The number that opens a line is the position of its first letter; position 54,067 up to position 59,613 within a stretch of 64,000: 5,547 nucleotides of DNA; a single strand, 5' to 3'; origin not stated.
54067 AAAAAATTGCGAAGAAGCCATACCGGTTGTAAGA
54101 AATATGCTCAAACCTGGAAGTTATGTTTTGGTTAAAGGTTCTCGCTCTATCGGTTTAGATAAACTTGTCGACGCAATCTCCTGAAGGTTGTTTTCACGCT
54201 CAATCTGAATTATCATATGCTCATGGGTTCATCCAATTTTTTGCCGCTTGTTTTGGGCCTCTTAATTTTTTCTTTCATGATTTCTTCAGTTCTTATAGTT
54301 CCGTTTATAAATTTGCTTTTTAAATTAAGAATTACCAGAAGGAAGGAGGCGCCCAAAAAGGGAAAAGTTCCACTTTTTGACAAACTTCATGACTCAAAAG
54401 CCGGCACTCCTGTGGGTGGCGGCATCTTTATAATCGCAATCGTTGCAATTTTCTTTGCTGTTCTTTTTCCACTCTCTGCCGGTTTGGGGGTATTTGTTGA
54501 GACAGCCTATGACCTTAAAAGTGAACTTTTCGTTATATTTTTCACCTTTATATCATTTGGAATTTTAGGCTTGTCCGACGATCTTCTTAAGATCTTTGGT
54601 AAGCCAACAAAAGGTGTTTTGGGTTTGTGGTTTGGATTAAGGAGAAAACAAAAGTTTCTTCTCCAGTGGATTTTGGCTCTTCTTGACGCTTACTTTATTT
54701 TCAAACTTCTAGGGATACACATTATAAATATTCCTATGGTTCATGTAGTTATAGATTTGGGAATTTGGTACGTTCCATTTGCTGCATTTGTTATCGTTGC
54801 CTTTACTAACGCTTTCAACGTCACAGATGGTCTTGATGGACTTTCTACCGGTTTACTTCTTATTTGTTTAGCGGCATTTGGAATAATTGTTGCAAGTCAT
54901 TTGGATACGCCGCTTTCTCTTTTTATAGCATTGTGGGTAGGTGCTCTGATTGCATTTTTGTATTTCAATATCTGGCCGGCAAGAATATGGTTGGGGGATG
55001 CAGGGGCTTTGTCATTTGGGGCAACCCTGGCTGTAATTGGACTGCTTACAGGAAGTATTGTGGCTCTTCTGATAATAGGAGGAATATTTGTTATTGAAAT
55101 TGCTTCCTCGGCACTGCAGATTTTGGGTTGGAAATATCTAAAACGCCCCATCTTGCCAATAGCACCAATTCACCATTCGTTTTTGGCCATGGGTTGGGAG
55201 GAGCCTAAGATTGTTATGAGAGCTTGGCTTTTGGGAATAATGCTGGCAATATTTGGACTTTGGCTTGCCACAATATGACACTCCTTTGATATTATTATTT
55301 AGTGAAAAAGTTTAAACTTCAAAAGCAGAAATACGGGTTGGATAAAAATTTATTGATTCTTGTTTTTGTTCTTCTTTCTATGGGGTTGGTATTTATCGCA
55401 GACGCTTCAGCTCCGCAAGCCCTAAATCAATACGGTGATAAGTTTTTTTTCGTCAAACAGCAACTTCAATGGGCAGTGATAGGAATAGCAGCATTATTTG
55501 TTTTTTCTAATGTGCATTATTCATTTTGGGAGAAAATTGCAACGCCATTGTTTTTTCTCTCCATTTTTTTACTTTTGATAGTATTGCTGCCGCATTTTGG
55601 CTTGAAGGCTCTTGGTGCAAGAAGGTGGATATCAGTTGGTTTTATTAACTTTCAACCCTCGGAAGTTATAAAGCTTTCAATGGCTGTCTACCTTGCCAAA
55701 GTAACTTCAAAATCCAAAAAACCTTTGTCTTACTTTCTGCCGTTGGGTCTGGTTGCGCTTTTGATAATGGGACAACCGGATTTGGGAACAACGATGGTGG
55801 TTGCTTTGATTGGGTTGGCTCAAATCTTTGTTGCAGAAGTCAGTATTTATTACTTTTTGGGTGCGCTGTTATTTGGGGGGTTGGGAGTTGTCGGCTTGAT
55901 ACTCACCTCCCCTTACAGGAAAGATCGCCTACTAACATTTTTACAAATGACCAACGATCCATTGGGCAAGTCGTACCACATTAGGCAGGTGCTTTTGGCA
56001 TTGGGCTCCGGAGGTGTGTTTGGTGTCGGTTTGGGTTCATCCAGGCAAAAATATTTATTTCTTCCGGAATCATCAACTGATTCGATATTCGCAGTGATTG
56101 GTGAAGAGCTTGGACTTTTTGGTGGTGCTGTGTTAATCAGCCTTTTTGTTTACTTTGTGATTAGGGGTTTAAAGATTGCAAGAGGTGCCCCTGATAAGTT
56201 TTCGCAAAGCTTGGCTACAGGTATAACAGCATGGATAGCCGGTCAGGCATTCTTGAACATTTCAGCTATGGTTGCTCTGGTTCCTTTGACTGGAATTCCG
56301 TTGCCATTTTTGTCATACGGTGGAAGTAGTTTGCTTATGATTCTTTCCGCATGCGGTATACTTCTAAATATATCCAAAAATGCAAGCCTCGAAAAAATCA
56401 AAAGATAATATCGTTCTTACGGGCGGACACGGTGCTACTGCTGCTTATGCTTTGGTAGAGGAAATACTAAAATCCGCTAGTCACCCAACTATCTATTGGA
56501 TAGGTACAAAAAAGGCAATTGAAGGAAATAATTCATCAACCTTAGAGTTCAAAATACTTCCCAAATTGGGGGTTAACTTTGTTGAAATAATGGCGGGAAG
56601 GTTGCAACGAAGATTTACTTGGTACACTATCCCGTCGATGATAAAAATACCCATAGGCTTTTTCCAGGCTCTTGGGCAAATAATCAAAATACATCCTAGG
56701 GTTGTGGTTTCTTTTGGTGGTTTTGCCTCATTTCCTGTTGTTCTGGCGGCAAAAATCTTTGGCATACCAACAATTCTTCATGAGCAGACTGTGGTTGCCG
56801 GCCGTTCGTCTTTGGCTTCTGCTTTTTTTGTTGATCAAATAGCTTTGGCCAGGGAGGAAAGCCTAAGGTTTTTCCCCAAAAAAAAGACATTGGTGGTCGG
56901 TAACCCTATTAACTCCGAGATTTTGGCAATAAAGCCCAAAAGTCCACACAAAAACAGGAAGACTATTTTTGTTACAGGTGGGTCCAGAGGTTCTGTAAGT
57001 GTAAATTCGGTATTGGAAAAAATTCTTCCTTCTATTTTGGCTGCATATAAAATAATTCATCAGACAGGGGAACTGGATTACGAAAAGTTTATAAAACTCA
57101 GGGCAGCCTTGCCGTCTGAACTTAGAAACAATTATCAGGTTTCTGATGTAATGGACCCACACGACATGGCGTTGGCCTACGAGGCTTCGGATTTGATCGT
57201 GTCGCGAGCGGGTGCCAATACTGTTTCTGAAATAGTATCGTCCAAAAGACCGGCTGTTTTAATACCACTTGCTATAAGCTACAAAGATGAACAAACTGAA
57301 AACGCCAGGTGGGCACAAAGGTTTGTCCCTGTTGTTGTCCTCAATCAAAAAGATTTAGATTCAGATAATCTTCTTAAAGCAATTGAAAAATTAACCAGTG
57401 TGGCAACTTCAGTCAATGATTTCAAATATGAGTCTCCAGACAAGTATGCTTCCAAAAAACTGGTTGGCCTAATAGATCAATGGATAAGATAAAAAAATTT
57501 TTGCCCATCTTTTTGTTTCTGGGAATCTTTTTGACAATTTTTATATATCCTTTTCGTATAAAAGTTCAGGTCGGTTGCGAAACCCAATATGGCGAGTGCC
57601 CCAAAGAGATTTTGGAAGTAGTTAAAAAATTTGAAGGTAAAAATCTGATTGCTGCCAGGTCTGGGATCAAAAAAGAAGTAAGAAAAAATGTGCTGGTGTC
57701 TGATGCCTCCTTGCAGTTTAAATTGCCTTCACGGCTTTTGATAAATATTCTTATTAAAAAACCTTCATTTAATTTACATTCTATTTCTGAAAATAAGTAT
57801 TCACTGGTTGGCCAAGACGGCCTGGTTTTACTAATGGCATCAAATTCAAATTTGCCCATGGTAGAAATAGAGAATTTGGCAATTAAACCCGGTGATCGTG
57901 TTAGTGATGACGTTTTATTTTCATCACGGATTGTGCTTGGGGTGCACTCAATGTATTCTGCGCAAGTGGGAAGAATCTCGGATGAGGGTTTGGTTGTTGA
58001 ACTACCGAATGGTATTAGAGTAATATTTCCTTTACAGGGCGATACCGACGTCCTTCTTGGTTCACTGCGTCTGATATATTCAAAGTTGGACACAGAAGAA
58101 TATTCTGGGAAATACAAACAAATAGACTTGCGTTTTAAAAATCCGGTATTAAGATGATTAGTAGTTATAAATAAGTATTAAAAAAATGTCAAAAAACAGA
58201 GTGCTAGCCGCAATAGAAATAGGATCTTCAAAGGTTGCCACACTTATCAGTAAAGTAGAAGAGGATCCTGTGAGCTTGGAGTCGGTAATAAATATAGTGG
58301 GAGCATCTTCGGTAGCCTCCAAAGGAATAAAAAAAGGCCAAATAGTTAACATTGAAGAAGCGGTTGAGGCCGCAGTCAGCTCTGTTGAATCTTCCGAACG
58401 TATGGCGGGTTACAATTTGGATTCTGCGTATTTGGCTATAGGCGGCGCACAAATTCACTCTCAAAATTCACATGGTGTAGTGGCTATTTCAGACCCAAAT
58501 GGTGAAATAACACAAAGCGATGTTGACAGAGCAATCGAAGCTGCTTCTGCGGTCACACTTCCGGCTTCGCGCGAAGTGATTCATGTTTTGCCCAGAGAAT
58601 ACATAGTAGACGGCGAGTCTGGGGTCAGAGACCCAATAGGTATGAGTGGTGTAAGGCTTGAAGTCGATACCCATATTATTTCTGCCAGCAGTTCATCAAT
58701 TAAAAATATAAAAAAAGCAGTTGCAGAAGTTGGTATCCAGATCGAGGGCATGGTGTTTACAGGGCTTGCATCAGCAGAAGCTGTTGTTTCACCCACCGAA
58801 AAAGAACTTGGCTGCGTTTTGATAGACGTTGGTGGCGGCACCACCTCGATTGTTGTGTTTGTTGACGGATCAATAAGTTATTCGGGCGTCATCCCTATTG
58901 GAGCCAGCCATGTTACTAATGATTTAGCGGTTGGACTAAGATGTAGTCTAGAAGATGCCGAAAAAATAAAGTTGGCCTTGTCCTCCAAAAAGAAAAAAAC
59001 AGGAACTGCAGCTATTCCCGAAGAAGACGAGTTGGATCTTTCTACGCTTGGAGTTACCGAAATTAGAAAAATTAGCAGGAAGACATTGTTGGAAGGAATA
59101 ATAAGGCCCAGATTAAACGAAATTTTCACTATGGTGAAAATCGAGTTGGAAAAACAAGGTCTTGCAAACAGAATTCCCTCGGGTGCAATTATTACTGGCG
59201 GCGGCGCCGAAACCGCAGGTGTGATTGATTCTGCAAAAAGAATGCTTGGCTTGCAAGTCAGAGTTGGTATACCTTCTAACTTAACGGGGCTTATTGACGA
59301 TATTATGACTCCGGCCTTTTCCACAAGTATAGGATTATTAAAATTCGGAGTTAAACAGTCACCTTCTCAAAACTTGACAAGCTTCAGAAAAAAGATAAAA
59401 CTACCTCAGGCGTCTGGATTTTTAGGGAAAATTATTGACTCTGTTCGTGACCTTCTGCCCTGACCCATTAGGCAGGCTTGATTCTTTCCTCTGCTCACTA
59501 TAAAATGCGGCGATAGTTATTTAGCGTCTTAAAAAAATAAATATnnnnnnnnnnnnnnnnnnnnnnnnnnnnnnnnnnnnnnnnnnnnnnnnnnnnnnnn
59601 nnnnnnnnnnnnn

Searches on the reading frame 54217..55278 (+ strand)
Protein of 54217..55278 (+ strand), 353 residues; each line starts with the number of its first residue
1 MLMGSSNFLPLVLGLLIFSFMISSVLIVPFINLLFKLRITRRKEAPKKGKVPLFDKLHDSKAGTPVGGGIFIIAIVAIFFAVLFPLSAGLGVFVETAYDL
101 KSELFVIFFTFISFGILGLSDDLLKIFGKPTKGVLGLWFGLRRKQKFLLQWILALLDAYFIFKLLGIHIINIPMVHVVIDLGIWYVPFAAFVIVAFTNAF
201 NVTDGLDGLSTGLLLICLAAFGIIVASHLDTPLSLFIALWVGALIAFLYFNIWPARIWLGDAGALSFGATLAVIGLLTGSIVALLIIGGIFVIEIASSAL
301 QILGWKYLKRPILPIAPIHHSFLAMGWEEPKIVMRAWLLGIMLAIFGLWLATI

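Call 48: search_protein_families(library=pfam, proteins=[window:54217-55278:+], max_evalue=0.01)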
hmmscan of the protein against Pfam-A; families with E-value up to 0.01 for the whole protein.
window:54217-55278:+ (353 aa): 1 family
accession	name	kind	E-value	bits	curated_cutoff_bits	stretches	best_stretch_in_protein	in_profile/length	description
PF00953.26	Glycos_transf_4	-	8.2e-30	104.3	27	1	105-277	2-158/160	Glycosyl transferase family 4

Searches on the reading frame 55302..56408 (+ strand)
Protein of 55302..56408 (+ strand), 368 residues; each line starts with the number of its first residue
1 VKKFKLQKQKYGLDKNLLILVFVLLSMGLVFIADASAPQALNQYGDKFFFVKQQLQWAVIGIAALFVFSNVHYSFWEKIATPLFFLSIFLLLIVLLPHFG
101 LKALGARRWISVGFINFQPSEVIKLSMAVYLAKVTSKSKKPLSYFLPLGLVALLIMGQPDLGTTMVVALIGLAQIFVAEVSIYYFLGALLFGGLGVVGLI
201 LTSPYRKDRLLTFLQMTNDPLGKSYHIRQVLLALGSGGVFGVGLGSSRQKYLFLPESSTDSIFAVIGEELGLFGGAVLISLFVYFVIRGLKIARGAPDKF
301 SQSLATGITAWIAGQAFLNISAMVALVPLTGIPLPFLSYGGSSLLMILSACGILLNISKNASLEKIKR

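Call 48: search_protein_families(library=pfam, proteins=[window:55302-56408:+], max_evalue=0.01)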
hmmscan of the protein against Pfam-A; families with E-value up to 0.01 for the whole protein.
window:55302-56408:+ (368 aa): 1 family
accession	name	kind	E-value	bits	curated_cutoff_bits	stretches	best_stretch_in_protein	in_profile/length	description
PF01098.24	FTSW_RODA_SPOVE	-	7.6e-102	341.4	26.4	1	17-361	3-354/356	Cell cycle protein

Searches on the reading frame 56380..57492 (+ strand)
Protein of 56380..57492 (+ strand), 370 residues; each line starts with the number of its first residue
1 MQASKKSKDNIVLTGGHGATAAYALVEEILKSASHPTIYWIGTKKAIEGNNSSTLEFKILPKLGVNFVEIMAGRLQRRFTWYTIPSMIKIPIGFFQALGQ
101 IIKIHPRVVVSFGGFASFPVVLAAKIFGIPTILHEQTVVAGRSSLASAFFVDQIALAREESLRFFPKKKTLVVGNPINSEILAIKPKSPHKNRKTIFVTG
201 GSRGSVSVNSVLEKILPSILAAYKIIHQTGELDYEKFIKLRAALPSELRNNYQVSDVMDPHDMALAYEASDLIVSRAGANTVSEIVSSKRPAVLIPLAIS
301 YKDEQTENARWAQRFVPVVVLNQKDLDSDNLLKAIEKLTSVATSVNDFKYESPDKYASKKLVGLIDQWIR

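Call 48: search_protein_families(library=pfam, proteins=[window:56380-57492:+], max_evalue=0.01)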
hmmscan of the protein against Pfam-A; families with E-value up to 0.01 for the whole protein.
window:56380-57492:+ (370 aa): 2 families
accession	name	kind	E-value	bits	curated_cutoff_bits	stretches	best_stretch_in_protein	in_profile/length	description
PF04101.22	Glyco_tran_28_C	-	2.3e-26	93.3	22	1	195-344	1-146/166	Glycosyltransferase family 28 C-terminal domain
PF03033.26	Glyco_transf_28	-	1.5e-16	61.2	26.2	1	14-155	8-138/139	Glycosyltransferase family 28 N-terminal domain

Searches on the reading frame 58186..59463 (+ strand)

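Call 48: search_protein_families(library=pfam, proteins=[window:58186-59463:+], max_evalue=0.01)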
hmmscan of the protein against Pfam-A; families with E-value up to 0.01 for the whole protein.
window:58186-59463:+ (425 aa): 4 families
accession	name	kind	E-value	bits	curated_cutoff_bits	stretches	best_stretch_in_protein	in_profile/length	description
PF02491.25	SHS2_FTSA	-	8.2e-33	113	25.4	1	87-165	1-78/79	SHS2 domain inserted in FTSA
PF14450.12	FtsA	-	1.3e-28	100.3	31.8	1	211-383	1-127/127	Cell division protein FtsA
PF06723.19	MreB_Mbl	-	1.1e-06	28.2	27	1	175-361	112-304/327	MreB/Mbl protein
PF06277.17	EutA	-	1.5e-06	27.8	27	1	179-246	116-181/475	Ethanolamine utilisation protein EutA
